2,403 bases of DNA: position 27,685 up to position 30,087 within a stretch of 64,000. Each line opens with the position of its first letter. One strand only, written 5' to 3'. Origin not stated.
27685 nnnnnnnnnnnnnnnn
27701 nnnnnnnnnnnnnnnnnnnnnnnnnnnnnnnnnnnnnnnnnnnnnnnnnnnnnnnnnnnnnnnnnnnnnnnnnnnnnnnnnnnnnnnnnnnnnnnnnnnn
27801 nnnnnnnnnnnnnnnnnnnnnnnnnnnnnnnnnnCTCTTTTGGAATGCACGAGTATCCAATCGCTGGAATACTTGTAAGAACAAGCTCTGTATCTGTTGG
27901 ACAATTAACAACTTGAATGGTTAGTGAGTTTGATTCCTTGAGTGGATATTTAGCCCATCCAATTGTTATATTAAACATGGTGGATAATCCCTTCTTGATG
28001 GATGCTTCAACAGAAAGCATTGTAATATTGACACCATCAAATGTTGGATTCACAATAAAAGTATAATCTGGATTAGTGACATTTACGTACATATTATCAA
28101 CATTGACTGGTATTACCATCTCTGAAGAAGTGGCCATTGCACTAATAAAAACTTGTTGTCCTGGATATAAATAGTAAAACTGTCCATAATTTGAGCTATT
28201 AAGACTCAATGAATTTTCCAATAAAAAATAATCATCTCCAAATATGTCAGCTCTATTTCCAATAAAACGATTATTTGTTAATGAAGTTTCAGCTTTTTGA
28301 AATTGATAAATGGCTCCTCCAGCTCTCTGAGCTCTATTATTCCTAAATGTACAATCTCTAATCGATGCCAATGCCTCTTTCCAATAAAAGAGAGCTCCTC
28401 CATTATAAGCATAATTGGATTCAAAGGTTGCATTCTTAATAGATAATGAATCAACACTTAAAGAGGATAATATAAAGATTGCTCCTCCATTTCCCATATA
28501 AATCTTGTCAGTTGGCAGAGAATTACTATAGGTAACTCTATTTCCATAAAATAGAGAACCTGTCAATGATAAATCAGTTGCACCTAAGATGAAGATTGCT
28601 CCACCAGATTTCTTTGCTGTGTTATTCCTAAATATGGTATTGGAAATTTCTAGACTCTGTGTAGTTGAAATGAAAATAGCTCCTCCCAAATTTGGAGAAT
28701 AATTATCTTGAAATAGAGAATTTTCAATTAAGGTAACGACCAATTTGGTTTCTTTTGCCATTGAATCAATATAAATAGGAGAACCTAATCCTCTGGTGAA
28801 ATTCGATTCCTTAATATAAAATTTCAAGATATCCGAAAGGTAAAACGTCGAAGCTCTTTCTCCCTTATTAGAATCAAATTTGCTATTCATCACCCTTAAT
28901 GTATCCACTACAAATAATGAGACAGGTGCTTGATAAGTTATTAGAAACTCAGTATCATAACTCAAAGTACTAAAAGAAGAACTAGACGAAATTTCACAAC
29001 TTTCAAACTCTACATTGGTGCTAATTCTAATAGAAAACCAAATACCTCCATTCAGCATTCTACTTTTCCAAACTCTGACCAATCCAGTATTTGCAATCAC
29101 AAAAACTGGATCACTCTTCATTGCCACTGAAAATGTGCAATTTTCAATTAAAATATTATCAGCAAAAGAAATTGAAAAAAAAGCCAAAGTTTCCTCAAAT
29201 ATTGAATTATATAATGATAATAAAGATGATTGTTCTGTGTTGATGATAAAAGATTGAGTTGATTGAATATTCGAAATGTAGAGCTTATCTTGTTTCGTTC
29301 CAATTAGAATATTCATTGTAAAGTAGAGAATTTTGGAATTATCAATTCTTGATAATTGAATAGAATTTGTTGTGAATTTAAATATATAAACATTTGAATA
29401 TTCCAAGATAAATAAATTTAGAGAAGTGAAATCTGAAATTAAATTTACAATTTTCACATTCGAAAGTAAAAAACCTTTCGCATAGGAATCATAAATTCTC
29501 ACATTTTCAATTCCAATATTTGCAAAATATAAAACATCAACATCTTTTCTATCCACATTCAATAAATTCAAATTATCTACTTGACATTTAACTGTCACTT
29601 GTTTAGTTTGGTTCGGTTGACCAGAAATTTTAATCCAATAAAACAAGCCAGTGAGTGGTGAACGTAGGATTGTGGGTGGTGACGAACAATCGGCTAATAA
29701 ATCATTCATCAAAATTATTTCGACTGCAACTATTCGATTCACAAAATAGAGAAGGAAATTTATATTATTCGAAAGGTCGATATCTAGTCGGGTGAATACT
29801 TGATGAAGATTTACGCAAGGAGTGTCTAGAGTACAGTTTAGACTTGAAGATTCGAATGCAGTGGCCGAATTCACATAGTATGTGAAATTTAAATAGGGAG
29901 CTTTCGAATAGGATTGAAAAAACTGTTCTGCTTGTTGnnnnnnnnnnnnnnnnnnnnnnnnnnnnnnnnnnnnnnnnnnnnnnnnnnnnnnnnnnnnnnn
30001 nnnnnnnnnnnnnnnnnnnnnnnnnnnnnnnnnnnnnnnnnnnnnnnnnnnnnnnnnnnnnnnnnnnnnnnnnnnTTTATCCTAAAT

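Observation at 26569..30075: Receptor-like TKL kinase with a chlamydial Pmp-type (GGAI/FxxN) beta-helix ectodomain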

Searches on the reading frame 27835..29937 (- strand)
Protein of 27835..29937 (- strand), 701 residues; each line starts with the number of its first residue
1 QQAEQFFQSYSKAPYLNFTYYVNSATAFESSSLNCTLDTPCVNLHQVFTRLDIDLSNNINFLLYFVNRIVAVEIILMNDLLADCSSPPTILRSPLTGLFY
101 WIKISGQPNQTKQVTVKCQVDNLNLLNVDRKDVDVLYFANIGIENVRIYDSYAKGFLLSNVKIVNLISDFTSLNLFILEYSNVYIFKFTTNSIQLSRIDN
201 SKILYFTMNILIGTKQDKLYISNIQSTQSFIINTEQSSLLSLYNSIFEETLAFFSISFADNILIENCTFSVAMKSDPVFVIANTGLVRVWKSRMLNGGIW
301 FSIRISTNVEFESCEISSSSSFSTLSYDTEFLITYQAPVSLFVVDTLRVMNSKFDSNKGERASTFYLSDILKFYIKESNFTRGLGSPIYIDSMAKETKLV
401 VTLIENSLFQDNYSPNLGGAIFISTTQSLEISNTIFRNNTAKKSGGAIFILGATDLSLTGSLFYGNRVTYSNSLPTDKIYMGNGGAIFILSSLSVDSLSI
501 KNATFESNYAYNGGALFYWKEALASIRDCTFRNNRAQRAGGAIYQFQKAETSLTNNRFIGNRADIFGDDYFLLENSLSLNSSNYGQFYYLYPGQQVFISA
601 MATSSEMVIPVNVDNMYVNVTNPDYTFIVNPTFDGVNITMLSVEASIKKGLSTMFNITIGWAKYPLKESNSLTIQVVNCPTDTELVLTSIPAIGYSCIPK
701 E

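Call 24: search_protein_representatives(protein=window:27835-29937:-)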
Query: 701 residues. Proteins with E-value up to 0.001 (for the whole library): 18070; up to 1e-10: 3037; up to 1e-30: 154. The best 150 are listed.
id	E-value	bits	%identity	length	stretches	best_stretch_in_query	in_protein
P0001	0.0e+00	1362.0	100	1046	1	77-701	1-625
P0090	5.6e-180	616.5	98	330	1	1-296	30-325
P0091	1.5e-75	271.5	35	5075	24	407-567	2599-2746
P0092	5.4e-72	259.7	31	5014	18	400-469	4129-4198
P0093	8.0e-68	246.0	37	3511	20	404-584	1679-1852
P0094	8.6e-64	232.6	36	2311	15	416-567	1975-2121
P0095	1.6e-60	221.9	36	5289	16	404-538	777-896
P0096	9.3e-58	212.7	35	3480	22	404-567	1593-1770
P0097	5.4e-57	210.2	34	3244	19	404-572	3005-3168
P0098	4.7e-55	203.8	35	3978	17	404-552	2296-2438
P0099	2.0e-54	201.7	32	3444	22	409-577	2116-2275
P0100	1.5e-52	195.5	35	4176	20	406-565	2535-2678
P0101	1.5e-52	195.5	36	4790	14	403-577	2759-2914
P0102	7.4e-52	193.2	35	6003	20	416-565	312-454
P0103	1.2e-51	192.5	36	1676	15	415-539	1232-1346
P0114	6.5e-47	176.9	34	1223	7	385-563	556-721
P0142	8.8e-40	153.3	31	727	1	6-579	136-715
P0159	3.8e-37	144.6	28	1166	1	9-688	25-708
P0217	1.8e-32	129.2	27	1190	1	18-639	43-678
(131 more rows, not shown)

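Call 26: list_cluster_members(proteins=[P0090, P0142, P0159, P0217, P0091, P0092, P0093, P0114])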
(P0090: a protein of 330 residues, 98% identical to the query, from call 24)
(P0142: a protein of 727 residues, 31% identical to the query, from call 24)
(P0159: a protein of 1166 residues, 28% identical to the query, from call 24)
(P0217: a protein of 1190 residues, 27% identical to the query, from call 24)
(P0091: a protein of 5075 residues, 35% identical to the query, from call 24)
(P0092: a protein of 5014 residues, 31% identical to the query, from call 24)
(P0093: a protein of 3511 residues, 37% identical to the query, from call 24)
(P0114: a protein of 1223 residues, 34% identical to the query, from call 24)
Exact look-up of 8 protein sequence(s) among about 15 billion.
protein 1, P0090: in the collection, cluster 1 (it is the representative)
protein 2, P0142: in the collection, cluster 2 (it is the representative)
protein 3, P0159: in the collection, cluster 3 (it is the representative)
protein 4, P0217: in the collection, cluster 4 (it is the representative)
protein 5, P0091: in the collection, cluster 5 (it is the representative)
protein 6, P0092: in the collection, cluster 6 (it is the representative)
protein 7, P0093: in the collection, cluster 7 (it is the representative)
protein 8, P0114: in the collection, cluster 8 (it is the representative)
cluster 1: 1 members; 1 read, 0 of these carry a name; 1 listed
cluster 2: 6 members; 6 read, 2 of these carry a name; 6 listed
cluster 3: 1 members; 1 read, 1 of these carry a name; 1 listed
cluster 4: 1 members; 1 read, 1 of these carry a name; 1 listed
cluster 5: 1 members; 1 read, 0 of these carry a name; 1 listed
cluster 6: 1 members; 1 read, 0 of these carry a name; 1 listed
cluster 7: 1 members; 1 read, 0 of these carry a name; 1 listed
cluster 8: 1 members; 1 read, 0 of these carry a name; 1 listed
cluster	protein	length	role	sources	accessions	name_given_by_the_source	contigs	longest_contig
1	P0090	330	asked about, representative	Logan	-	-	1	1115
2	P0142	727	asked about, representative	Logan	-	-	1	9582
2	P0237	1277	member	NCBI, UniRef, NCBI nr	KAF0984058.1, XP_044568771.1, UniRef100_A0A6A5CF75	hypothetical protein FDP41_007973 [Naegleria fowleri] | Protein kinase domain-containing protein n=1 Tax=Naegleria fowleri TaxID=5763 ... | uncharacterized protein FDP41_007973 [Naegleria fowleri]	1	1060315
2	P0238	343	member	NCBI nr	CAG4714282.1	unnamed protein product [Naegleria fowleri]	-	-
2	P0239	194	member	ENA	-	-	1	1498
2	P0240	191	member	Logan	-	-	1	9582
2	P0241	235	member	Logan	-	-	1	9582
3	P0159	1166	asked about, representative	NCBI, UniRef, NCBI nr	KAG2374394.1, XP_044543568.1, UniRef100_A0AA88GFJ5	hypothetical protein C9374_010964 [Naegleria lovaniensis] | Protein kinase domain-containing protein n=1 Tax=Naegleria lovaniensis TaxID=51637 ... | uncharacterized protein C9374_010964 [Naegleria lovaniensis]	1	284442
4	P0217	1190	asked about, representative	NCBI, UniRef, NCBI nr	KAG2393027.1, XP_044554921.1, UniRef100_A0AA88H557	hypothetical protein C9374_009604 [Naegleria lovaniensis] | Protein kinase domain-containing protein n=1 Tax=Naegleria lovaniensis TaxID=51637 ... | uncharacterized protein C9374_009604 [Naegleria lovaniensis]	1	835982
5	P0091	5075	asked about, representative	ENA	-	-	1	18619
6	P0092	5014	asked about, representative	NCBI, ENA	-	-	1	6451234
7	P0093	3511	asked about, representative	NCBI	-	-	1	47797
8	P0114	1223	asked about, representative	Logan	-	-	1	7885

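Call 41: predict_structure(alignment_id=A3)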
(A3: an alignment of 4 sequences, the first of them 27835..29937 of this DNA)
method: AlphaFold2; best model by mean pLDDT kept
length: 701 residues; sequences in the alignment: 4
mean_pLDDT: 66.5   pTM: 0.58
mean pLDDT of the five models: 66.5, 65.0, 64.1, 62.4, 61.7
residues with pLDDT >= 90: 144; 70-90: 195; 50-70: 142; < 50: 220
segments of 3 or more residues with pLDDT < 50: 1-9, 83-94, 118-129, 145-216, 324-332, 394-397, 473-477, 574-587, 595-622, 624-626, 629-635, 641-673, 690-693
pLDDT, mean of each block of 10 residues (from residue 1): 42 69 65 75 78 77 63 79 47 55 70 53 42 62 48 35 42 30 29 33 36 47 63 66 77 72 90 73 86 90 83 94 47 74 90 94 88 94 94 56 94 94 85 98 94 85 96 58 90 66 97 88 87 88 77 82 71 44 43 47 37 39 48 47 38 40 35 55 66 60 59
secondary structure, 60 per line:
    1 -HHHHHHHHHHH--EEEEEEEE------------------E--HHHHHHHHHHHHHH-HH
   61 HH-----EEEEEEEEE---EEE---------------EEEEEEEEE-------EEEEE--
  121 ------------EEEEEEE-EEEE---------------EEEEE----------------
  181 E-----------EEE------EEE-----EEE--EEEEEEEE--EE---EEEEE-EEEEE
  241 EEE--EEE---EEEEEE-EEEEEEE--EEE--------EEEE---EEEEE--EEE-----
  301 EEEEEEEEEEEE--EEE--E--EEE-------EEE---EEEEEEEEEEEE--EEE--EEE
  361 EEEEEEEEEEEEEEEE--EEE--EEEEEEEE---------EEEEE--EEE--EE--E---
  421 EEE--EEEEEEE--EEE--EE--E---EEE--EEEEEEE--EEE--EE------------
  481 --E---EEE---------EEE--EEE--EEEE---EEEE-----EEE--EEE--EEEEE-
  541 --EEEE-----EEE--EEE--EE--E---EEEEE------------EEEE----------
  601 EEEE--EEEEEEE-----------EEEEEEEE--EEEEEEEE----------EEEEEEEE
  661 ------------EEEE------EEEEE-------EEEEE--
elements in order (helices of 4 or more, strands of 3 or more residues): H2-12 E15-22 H44-57 H59-62 E68-76 E80-82 E98-106 E114-118 E133-139 E141-144 E160-164 E193-195 E202-204 E210-212 E215-222 E230-234 E236-243 E246-248 E252-257 E259-265 E268-270 E279-282 E286-290 E293-295 E301-312 E315-317 E323-325 E333-335 E339-350 E353-355 E358-376 E379-381 E384-391 E401-405 E408-410 E421-423 E426-432 E435-437 E448-450 E453-459 E462-464 E487-489 E499-501 E504-506 E509-512 E516-519 E525-527 E530-532 E535-539 E543-546 E552-554 E557-559 E570-574 E587-590 E601-604 E607-613 E625-632 E635-642 E653-660 E673-676 E683-687 E695-699

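Call 46: search_protein_families(library=pfam, proteins=[P0237, P0159, P0217], max_evalue=0.001)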
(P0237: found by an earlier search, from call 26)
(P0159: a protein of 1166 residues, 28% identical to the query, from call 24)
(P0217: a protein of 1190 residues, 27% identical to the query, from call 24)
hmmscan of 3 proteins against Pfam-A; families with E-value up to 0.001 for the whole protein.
P0237 (1277 aa): 6 families
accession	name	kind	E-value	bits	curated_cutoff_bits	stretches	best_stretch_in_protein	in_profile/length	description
PF07714.23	PK_Tyr_Ser-Thr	-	3.7e-47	161.2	23.1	1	952-1216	1-235/258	Protein tyrosine and serine/threonine kinase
PF00069.31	Pkinase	-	4.5e-47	161.1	31.7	1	954-1266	3-258/263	Protein kinase domain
PF02415.23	Chlam_PMP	-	1.7e-09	37.3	20.6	0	661-677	1-17/19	Chlamydia polymorphic membrane protein (Chlamydia_PMP) repeat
PF13229.12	Beta_helix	-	5.4e-09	36.3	25.9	1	408-566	23-155/158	Right handed beta helix region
PF03109.22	ABC1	-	1.1e-05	25.2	22.9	1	996-1120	117-229/244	ABC1 atypical kinase-like domain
PF17667.7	Pkinase_fungal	-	0.00016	21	24.1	1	1034-1132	262-366/387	Fungal protein kinase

P0159 (1166 aa): 4 families
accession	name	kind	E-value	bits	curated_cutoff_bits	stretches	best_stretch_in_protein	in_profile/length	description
PF00069.31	Pkinase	-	5.2e-46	157.6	31.7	1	852-1096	2-228/263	Protein kinase domain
PF07714.23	PK_Tyr_Ser-Thr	-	6.9e-46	157.1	23.1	1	851-1070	1-211/258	Protein tyrosine and serine/threonine kinase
PF02415.23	Chlam_PMP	-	1.9e-09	37.2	20.6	0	459-476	2-19/19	Chlamydia polymorphic membrane protein (Chlamydia_PMP) repeat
PF03109.22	ABC1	-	3.5e-05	23.5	22.9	1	849-1002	72-218/244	ABC1 atypical kinase-like domain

P0217 (1190 aa): 3 families
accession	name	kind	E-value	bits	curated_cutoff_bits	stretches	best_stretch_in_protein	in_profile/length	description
PF07714.23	PK_Tyr_Ser-Thr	-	2.2e-48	165.2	23.1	1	872-1091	1-208/258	Protein tyrosine and serine/threonine kinase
PF00069.31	Pkinase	-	1.8e-47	162.4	31.7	1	874-1175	3-259/263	Protein kinase domain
PF02415.23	Chlam_PMP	-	5.5e-08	32.7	20.6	0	466-483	1-18/19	Chlamydia polymorphic membrane protein (Chlamydia_PMP) repeat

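Call 63: search_solved_structures(query=window:27835-29937:-, max_evalue=0.01)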
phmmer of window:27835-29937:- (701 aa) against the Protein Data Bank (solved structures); distinct sequences matched with E-value up to 0.01: 0.

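Call 66: find_encoding_contigs(protein=P0090, flank=2000, max_places=3)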
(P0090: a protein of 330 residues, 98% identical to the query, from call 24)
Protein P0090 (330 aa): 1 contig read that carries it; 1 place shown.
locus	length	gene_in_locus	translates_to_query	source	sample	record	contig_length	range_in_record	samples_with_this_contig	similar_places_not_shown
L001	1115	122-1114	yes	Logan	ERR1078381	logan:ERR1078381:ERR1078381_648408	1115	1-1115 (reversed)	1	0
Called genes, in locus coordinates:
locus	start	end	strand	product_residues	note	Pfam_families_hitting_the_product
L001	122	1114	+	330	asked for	?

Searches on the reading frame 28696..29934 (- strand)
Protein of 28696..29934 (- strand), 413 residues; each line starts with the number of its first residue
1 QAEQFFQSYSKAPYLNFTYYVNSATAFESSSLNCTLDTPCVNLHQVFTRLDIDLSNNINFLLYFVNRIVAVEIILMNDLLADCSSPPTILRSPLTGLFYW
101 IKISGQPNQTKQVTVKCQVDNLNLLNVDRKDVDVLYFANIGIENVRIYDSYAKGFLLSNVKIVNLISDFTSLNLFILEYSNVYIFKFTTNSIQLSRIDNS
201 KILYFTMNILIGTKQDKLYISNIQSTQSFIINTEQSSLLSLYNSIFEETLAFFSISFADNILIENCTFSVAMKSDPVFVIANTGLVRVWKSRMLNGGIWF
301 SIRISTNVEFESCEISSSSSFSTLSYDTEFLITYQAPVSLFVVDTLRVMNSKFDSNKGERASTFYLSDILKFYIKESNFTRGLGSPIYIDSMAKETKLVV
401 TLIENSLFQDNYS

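Call 30: find_homologous_proteins(query=A2, max_evalue=0.001)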
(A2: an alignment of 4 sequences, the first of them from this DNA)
Query A2 (4 sequences) (413 aa, profile of the alignment): 1 proteins with E <= 0.001 among 5423 candidates.
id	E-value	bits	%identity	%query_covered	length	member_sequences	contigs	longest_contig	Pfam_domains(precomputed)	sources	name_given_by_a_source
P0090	3.3e-100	354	98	71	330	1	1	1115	-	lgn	-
